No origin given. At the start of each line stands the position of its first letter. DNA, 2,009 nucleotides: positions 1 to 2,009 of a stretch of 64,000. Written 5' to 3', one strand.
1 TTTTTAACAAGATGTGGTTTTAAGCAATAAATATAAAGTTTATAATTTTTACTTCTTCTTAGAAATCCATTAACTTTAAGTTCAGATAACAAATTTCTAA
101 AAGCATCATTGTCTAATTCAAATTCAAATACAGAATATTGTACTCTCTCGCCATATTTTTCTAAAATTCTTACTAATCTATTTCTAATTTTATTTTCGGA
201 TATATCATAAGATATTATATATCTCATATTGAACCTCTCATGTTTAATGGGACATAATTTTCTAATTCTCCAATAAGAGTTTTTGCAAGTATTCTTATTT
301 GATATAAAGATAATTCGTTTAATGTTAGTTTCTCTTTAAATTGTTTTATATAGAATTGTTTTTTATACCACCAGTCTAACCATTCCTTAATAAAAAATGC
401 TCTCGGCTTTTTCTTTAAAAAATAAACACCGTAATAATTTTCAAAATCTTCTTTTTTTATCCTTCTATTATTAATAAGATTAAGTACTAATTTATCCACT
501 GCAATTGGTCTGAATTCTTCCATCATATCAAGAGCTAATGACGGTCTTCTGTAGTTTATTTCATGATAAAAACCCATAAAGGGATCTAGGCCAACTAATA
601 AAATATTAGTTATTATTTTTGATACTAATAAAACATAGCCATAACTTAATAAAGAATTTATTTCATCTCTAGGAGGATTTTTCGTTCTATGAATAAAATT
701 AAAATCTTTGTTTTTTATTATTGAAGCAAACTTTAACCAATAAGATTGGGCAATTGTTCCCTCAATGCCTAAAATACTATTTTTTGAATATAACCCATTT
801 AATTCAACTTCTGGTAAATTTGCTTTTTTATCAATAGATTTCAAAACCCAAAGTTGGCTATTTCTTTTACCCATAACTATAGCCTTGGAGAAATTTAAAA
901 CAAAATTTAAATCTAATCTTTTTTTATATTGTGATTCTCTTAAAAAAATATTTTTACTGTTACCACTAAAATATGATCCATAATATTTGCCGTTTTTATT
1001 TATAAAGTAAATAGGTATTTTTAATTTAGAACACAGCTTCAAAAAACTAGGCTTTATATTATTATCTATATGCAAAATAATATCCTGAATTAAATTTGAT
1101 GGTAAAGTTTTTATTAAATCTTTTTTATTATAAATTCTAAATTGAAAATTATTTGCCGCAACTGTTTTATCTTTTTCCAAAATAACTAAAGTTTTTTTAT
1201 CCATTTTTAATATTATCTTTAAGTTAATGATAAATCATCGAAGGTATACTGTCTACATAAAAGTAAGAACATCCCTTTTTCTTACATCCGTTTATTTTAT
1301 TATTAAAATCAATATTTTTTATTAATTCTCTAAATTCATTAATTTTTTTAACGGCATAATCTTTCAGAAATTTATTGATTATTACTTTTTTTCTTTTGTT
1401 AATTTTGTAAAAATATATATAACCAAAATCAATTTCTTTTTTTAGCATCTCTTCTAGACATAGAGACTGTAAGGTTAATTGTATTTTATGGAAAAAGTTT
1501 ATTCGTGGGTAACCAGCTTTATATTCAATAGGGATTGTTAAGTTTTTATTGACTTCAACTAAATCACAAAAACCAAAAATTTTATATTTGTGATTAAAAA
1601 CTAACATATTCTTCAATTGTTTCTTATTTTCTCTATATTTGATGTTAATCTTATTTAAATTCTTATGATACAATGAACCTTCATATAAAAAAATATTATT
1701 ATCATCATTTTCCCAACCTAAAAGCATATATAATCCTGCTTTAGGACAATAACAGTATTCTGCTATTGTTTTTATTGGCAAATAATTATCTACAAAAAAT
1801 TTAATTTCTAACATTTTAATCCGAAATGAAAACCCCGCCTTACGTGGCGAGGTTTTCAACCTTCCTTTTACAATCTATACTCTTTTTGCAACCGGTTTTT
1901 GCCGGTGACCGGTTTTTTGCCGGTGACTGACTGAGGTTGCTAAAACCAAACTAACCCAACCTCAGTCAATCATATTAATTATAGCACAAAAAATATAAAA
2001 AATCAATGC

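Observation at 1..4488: Type V CRISPR-Cas module with an unusually small Cas12-like effector: effector-cas4-cas1-cas2, with the array expected off-window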

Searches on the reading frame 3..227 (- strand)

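Call 6: search_protein_families(library=pfam, proteins=[window:3-227:-], max_evalue=1)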
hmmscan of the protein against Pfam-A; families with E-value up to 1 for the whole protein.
window:3-227:- (75 aa): 1 family
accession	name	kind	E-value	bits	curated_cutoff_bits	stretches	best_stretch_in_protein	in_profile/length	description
PF09827.14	CRISPR_Cas2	-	1.9e-16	60.5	23.8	1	1-52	1-52/74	CRISPR associated protein Cas2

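Call 7: search_protein_families(library=ncbifam, proteins=[window:3-227:-], max_evalue=1)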
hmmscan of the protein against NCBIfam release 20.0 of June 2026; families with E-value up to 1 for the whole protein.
window:3-227:- (75 aa): 1 family
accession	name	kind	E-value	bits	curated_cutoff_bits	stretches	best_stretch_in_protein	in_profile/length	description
TIGR01573.1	cas2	equivalog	3.6e-12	46.4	24.5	1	1-61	1-64/96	CRISPR-associated endonuclease Cas2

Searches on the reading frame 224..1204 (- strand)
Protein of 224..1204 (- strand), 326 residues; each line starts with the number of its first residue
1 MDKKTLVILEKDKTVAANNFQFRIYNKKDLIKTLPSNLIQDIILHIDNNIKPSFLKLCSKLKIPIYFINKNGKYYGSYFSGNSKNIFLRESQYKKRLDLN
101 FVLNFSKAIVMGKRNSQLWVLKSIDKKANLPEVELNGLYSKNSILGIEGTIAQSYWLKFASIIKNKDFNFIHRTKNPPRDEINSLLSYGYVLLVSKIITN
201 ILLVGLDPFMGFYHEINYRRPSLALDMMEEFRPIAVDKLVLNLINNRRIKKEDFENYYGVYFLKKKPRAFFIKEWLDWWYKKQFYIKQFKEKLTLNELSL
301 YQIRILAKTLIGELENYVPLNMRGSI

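Call 6: search_protein_families(library=pfam, proteins=[window:224-1204:-], max_evalue=1)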
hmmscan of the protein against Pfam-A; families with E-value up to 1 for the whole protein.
window:224-1204:- (326 aa): 1 family
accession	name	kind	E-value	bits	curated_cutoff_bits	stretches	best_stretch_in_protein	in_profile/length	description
PF01867.21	Cas_Cas1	-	6.2e-72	242.6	22.3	1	6-275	1-281/283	CRISPR associated protein Cas1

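Call 7: search_protein_families(library=ncbifam, proteins=[window:224-1204:-], max_evalue=1)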
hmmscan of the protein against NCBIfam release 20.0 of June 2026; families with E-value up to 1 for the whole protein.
window:224-1204:- (326 aa): 9 families
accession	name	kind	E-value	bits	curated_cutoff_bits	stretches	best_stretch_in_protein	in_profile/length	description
TIGR00287.1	cas1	equivalog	2.1e-66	224.3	71.7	1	5-315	1-324/327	CRISPR-associated endonuclease Cas1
TIGR04093.1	cas1_CYANO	exception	1.2e-65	221.7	385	1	6-323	3-334/334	type I-D CRISPR-associated endonuclease Cas1d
NF049935.1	cas4g_cas1g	exception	3.8e-65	220.4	560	1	2-323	213-546/546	CRISPR-associated endonuclease Cas4g/Cas1g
TIGR03640.1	cas1_DVULG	exception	1.2e-57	195.6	385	1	5-320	5-338/340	type I-C CRISPR-associated endonuclease Cas1c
TIGR03641.1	cas1_HMARI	exception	1.6e-48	165.7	304.1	1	25-322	20-322/324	type I-B CRISPR-associated endonuclease Cas1b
TIGR03983.1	cas1_MYXAN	equivalog_domain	3.2e-38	131.6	358.05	1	2-275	10-300/347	type I-MYXAN CRISPR-associated endonuclease Cas1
TIGR04329.1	cas1_PREFRAN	exception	1.9e-23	83.1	300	1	29-269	34-275/317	type V CRISPR-associated endonuclease Cas1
TIGR03639.1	cas1_NMENI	exception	1.4e-18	67.2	120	1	4-252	2-240/278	type II CRISPR-associated endonuclease Cas1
TIGR03638.1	cas1_ECOLI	exception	0.06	12.6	215.6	1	145-217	134-207/269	type I-E CRISPR-associated endonuclease Cas1e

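Call 47: search_protein_families(library=padloc, proteins=[window:224-1204:-], max_evalue=0.001)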
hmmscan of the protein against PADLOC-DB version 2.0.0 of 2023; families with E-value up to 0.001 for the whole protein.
window:224-1204:- (326 aa): 26 families (the best 25 are shown)
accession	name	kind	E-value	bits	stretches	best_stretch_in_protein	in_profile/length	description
PDLC01248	Cas1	-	6.6e-72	240.4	1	4-312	1-289/289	"CAS-I,CAS-II,CAS-III,CAS-IV,CAS-V,CAS-VI; acquisition_1"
PDLC01608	Cas1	-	3.1e-70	234.8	1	6-275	1-274/276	"CAS-I,CAS-II,CAS-III,CAS-IV,CAS-V,CAS-VI; acquisition_1"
PDLC00927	Cas1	-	5.5e-67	224.3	1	5-315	1-324/327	CRISPR-associated endonuclease Cas1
PDLC01743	Cas1c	-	7.2e-67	224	1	4-322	6-336/337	-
PDLC02025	Cas1d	-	3.4e-62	208.8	1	5-323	3-316/316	-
PDLC00928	Cas1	-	4.2e-61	204.7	1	5-311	2-314/315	Cas1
PDLC01449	Cas1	-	1.8e-60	202.6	1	4-314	2-284/285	"CAS-I,CAS-II,CAS-III,CAS-IV,CAS-V,CAS-VI; acquisition_1"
PDLC00923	Cas1c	-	3.2e-58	195.6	1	5-320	5-338/340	"CRISPR-associated endonuclease Cas1, subtype I-C/DVULG"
PDLC01249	Cas1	-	7e-58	194.1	1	6-254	1-246/246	"CAS-I,CAS-II,CAS-III,CAS-IV,CAS-V,CAS-VI; acquisition_1"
PDLC01334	Cas1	-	9.3e-58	194.1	1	5-319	4-334/336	"CAS-I,CAS-II,CAS-III,CAS-IV,CAS-V,CAS-VI; acquisition_1"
PDLC01747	Cas1g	-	2.4e-52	176.2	1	2-323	196-523/523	-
PDLC01335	Cas1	-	1.8e-48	163.6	1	25-320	19-314/315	"CAS-I,CAS-II,CAS-III,CAS-IV,CAS-V,CAS-VI; acquisition_1"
PDLC01740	Cas1_IIIa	-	4e-47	159.6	1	6-310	3-314/331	-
PDLC01742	Cas1b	-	1.8e-46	157.1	1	23-322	21-324/326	-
PDLC02063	Cas1_IIIb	-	7.9e-42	141.6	1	5-314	312-607/617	-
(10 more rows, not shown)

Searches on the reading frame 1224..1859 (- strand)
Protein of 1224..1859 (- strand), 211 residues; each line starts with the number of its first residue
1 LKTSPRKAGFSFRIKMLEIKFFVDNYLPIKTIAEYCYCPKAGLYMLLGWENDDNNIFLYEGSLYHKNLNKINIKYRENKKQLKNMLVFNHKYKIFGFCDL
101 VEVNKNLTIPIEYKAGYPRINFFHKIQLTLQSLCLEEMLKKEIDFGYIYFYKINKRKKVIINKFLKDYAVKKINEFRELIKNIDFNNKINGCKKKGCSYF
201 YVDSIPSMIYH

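Call 6: search_protein_families(library=pfam, proteins=[window:1224-1859:-], max_evalue=1)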
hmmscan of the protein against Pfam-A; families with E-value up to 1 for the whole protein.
window:1224-1859:- (211 aa): 2 families
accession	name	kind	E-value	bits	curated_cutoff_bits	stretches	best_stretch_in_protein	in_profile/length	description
PF01930.23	Cas_Cas4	-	1.1e-11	45.5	22.7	1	31-200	4-155/160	Domain of unknown function DUF83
PF12705.13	PDDEXK_1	-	0.19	12.1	22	1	90-184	121-225/247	PD-(D/E)XK nuclease superfamily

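Call 7: search_protein_families(library=ncbifam, proteins=[window:1224-1859:-], max_evalue=1)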
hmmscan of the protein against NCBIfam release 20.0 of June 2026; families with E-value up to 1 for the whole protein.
window:1224-1859:- (211 aa): 3 families
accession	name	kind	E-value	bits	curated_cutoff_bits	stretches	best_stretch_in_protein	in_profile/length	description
TIGR00372.1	cas4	equivalog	1.5e-21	77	65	1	30-201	4-176/180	CRISPR-associated protein Cas4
NF049935.1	cas4g_cas1g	exception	4.1e-18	65.2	560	1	26-191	1-176/546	CRISPR-associated endonuclease Cas4g/Cas1g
TIGR00602.1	rad24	subfamily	0.001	17.7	482.55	1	63-171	510-607/640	checkpoint protein rad24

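Call 47: search_protein_families(library=padloc, proteins=[window:1224-1859:-], max_evalue=0.001)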
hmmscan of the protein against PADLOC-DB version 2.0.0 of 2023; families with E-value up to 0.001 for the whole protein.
window:1224-1859:- (211 aa): 13 families
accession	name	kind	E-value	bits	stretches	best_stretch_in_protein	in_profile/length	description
PDLC02034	Cas4d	-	2.4e-35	120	1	24-199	3-176/192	-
PDLC01773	Cas4c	-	3e-34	116.4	1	22-198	15-188/229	-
PDLC00944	Cas4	-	5.9e-24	83.2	1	31-202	5-175/177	Cas4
PDLC00943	Cas4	-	4e-22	77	1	30-201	4-176/180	CRISPR-associated protein Cas4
PDLC01250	Cas4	-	1.1e-21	75.9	1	29-201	3-165/168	"CAS-I,CAS-II,CAS-III,CAS-IV,CAS-V,CAS-VI; acquisition_associated"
PDLC01747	Cas1g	-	1.8e-16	57.8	1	27-184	1-156/523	-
PDLC01447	Cas4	-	2.3e-16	58.7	1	28-202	6-156/161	"CAS-I,CAS-II,CAS-III,CAS-IV,CAS-V,CAS-VI; acquisition_associated"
PDLC02083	Cas4_II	-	7.3e-16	57.1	1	27-185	2-164/186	-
PDLC01611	Cas4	-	4.1e-15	54.4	1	31-200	4-153/158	"CAS-I,CAS-II,CAS-III,CAS-IV,CAS-V,CAS-VI; acquisition_associated"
PDLC02035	Cas4d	-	4.3e-14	50.5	1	25-192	4-165/196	-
PDLC01775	Cas4c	-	3.3e-11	41.5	1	103-201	6-106/131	-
PDLC01774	Cas4c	-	2.1e-08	32.2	1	58-198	39-185/213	-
PDLC02067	Cas1b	-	1.1e-05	22.4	1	58-182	28-152/533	-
